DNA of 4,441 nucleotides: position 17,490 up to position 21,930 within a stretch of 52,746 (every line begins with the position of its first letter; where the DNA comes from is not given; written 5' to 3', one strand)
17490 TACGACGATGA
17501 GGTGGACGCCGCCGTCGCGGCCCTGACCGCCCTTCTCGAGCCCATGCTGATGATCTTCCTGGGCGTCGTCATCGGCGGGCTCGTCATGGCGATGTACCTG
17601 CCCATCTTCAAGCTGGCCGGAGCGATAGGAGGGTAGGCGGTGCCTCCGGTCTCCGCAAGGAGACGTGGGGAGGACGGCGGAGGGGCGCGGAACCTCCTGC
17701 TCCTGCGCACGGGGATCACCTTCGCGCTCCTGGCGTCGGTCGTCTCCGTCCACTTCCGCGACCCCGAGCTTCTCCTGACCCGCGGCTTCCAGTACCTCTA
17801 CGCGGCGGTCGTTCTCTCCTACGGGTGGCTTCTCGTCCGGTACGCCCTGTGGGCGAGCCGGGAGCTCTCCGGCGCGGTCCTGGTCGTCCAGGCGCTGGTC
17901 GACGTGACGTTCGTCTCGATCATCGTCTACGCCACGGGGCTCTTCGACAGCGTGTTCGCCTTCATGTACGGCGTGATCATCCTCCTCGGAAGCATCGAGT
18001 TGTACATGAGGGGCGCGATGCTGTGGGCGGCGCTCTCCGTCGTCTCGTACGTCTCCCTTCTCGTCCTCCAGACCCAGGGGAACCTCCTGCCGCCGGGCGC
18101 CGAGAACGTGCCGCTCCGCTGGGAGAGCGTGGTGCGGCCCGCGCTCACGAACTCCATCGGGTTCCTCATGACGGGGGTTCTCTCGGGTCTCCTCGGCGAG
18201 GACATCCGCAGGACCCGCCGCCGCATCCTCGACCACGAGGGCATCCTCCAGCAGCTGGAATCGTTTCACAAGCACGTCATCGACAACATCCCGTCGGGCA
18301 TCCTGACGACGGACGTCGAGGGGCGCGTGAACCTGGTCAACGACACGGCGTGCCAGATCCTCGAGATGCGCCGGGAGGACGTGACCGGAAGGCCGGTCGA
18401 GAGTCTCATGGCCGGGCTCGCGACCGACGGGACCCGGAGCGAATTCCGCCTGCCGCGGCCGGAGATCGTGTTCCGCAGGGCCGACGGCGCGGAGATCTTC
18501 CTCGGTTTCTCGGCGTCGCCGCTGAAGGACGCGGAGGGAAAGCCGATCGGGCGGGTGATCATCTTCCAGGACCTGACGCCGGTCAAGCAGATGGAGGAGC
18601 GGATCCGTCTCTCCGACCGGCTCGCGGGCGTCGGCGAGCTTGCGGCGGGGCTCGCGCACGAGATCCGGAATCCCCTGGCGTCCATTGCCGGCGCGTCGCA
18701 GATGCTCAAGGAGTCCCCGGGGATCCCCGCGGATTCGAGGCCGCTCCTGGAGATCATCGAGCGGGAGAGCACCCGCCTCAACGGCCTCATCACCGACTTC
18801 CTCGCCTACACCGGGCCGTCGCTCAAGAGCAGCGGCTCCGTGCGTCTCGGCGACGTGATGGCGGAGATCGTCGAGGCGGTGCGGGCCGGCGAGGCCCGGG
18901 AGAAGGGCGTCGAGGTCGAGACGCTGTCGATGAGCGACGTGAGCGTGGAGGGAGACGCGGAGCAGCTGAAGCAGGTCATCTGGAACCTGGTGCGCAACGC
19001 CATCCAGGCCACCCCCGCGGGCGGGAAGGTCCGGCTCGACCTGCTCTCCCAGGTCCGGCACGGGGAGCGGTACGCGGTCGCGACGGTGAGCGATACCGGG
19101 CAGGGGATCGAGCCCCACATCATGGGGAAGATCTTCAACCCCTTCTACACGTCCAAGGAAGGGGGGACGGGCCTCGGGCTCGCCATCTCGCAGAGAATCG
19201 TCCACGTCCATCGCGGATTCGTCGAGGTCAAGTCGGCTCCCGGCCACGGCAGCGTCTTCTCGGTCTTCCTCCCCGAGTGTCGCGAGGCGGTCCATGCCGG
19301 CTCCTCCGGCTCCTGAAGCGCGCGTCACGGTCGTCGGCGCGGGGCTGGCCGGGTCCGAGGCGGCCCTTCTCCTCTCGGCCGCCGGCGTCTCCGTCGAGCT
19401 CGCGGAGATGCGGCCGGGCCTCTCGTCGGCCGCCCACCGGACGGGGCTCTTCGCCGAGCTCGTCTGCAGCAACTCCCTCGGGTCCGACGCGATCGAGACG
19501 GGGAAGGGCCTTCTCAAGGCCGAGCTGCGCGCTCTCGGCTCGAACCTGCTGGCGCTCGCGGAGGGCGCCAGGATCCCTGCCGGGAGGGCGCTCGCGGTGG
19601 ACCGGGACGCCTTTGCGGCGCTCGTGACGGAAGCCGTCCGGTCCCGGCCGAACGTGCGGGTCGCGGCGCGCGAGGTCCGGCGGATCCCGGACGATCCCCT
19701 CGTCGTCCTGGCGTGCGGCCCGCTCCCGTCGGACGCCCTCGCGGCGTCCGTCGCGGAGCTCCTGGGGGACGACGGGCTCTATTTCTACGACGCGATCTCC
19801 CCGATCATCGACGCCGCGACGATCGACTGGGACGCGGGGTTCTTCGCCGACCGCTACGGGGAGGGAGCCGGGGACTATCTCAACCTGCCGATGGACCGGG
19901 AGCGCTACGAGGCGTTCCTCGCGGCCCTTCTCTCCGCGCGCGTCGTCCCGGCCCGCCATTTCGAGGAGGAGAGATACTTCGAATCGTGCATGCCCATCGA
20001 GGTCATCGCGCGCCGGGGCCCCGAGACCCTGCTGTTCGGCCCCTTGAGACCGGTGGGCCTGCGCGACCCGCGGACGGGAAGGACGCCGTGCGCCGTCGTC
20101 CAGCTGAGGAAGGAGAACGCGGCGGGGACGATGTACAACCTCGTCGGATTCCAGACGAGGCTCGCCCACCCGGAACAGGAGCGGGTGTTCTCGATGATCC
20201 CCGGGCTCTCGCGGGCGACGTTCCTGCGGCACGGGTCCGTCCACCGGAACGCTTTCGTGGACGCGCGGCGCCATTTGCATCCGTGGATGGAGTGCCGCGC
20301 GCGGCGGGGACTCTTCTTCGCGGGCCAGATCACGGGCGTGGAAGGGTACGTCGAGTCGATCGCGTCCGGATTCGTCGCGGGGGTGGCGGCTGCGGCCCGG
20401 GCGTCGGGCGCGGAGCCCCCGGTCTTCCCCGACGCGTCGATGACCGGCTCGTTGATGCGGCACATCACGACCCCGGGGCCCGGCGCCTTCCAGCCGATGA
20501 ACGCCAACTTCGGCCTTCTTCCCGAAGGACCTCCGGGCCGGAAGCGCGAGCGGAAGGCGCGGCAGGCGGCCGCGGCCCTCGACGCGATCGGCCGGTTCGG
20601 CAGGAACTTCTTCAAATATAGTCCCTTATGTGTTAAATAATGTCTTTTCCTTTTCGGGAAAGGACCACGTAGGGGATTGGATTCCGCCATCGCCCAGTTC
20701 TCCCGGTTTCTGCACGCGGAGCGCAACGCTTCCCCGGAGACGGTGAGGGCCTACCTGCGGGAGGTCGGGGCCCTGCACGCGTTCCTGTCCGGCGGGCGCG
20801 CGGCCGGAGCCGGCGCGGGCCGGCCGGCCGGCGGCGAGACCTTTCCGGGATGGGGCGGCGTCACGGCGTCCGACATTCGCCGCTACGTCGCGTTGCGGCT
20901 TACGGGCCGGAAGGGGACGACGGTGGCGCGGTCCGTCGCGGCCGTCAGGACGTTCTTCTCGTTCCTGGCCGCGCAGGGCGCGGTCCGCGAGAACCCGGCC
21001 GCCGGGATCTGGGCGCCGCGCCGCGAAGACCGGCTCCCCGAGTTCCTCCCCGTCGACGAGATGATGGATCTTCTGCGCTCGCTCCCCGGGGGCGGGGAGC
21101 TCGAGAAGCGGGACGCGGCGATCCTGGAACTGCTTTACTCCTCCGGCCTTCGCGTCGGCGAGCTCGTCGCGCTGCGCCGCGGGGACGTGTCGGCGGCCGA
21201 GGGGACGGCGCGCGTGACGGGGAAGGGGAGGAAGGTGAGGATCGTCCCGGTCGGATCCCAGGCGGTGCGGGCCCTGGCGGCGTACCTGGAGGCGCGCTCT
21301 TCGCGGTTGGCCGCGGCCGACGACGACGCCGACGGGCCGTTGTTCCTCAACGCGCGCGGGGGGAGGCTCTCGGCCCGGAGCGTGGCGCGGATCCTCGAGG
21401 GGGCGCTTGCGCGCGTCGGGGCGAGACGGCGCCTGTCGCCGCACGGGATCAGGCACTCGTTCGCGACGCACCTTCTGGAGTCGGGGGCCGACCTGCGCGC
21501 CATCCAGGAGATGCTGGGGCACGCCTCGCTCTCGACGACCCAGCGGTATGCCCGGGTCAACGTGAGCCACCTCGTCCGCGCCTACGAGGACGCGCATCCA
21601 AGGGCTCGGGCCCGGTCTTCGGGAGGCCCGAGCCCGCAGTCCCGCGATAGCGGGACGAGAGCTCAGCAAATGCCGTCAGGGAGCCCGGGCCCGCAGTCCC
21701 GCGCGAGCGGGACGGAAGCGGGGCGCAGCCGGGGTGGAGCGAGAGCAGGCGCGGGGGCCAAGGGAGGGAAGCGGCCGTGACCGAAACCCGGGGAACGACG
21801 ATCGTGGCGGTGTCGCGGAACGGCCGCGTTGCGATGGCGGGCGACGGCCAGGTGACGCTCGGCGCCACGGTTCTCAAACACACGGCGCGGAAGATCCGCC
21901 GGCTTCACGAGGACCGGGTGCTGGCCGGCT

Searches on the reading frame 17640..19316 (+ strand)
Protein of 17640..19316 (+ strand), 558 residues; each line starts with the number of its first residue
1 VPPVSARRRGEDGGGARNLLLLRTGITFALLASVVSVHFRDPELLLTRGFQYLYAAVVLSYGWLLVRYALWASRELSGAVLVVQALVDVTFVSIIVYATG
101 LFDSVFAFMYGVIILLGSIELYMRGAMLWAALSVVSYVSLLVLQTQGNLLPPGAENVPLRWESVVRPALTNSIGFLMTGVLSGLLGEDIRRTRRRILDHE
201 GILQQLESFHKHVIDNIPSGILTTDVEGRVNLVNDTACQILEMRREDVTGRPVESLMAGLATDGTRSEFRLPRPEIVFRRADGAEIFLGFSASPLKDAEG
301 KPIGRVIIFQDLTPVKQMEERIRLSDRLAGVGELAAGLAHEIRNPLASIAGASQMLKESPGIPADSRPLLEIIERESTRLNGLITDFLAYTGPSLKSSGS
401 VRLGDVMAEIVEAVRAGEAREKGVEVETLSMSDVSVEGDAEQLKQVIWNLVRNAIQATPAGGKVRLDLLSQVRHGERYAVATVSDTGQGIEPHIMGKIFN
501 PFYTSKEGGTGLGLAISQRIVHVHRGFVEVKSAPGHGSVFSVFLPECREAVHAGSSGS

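Call 61: search_protein_families(library=pfam, proteins=[window:17640-19316:+], max_evalue=0.0001)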
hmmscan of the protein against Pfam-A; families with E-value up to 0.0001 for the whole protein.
window:17640-19316:+ (558 aa): 7 families
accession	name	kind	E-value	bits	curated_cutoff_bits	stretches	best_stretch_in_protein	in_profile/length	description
PF02518.31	HATPase_c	-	3.4e-26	92.3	26.4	1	438-546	1-109/111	Histidine kinase-, DNA gyrase B-, and HSP90-like ATPase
PF00512.31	HisKA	-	1.9e-15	57.1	26.9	1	332-390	3-60/66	His Kinase A (phospho-acceptor) domain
PF13426.13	PAS_9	-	2.2e-11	44.4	27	1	218-313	1-102/103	PAS domain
PF25323.1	6TM_PilS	-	1.1e-10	42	27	1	21-152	17-151/189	PilS-like transmembrane domain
PF08448.16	PAS_4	-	5.9e-10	39.8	23.1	1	215-315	2-108/110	PAS fold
PF00989.32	PAS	-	5.2e-09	36.5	22.6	1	211-311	4-112/113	PAS fold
PF13188.13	PAS_8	-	7.4e-06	26.1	21.8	1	210-260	3-54/65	PAS domain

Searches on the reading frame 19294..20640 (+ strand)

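Call 61: search_protein_families(library=pfam, proteins=[window:19294-20640:+], max_evalue=0.0001)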
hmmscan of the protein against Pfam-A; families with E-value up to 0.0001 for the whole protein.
window:19294-20640:+ (448 aa): 1 family
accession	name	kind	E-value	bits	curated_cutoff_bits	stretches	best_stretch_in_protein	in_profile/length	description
PF01134.28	GIDA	-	1.2e-83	281.8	22.1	1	11-373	2-390/391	Glucose inhibited division protein A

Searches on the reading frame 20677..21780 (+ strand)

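Call 61: search_protein_families(library=pfam, proteins=[window:20677-21780:+], max_evalue=0.0001)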
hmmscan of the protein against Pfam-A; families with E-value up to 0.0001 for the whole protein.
window:20677-21780:+ (367 aa): 2 families
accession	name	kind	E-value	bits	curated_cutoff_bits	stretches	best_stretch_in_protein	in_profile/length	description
PF00589.27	Phage_integrase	-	5.5e-42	143.9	27.1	1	124-297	3-171/172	Phage integrase family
PF02899.23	Phage_int_SAM_1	-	1.1e-14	54.9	22.3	1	58-101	39-83/83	Phage integrase, N-terminal SAM-like domain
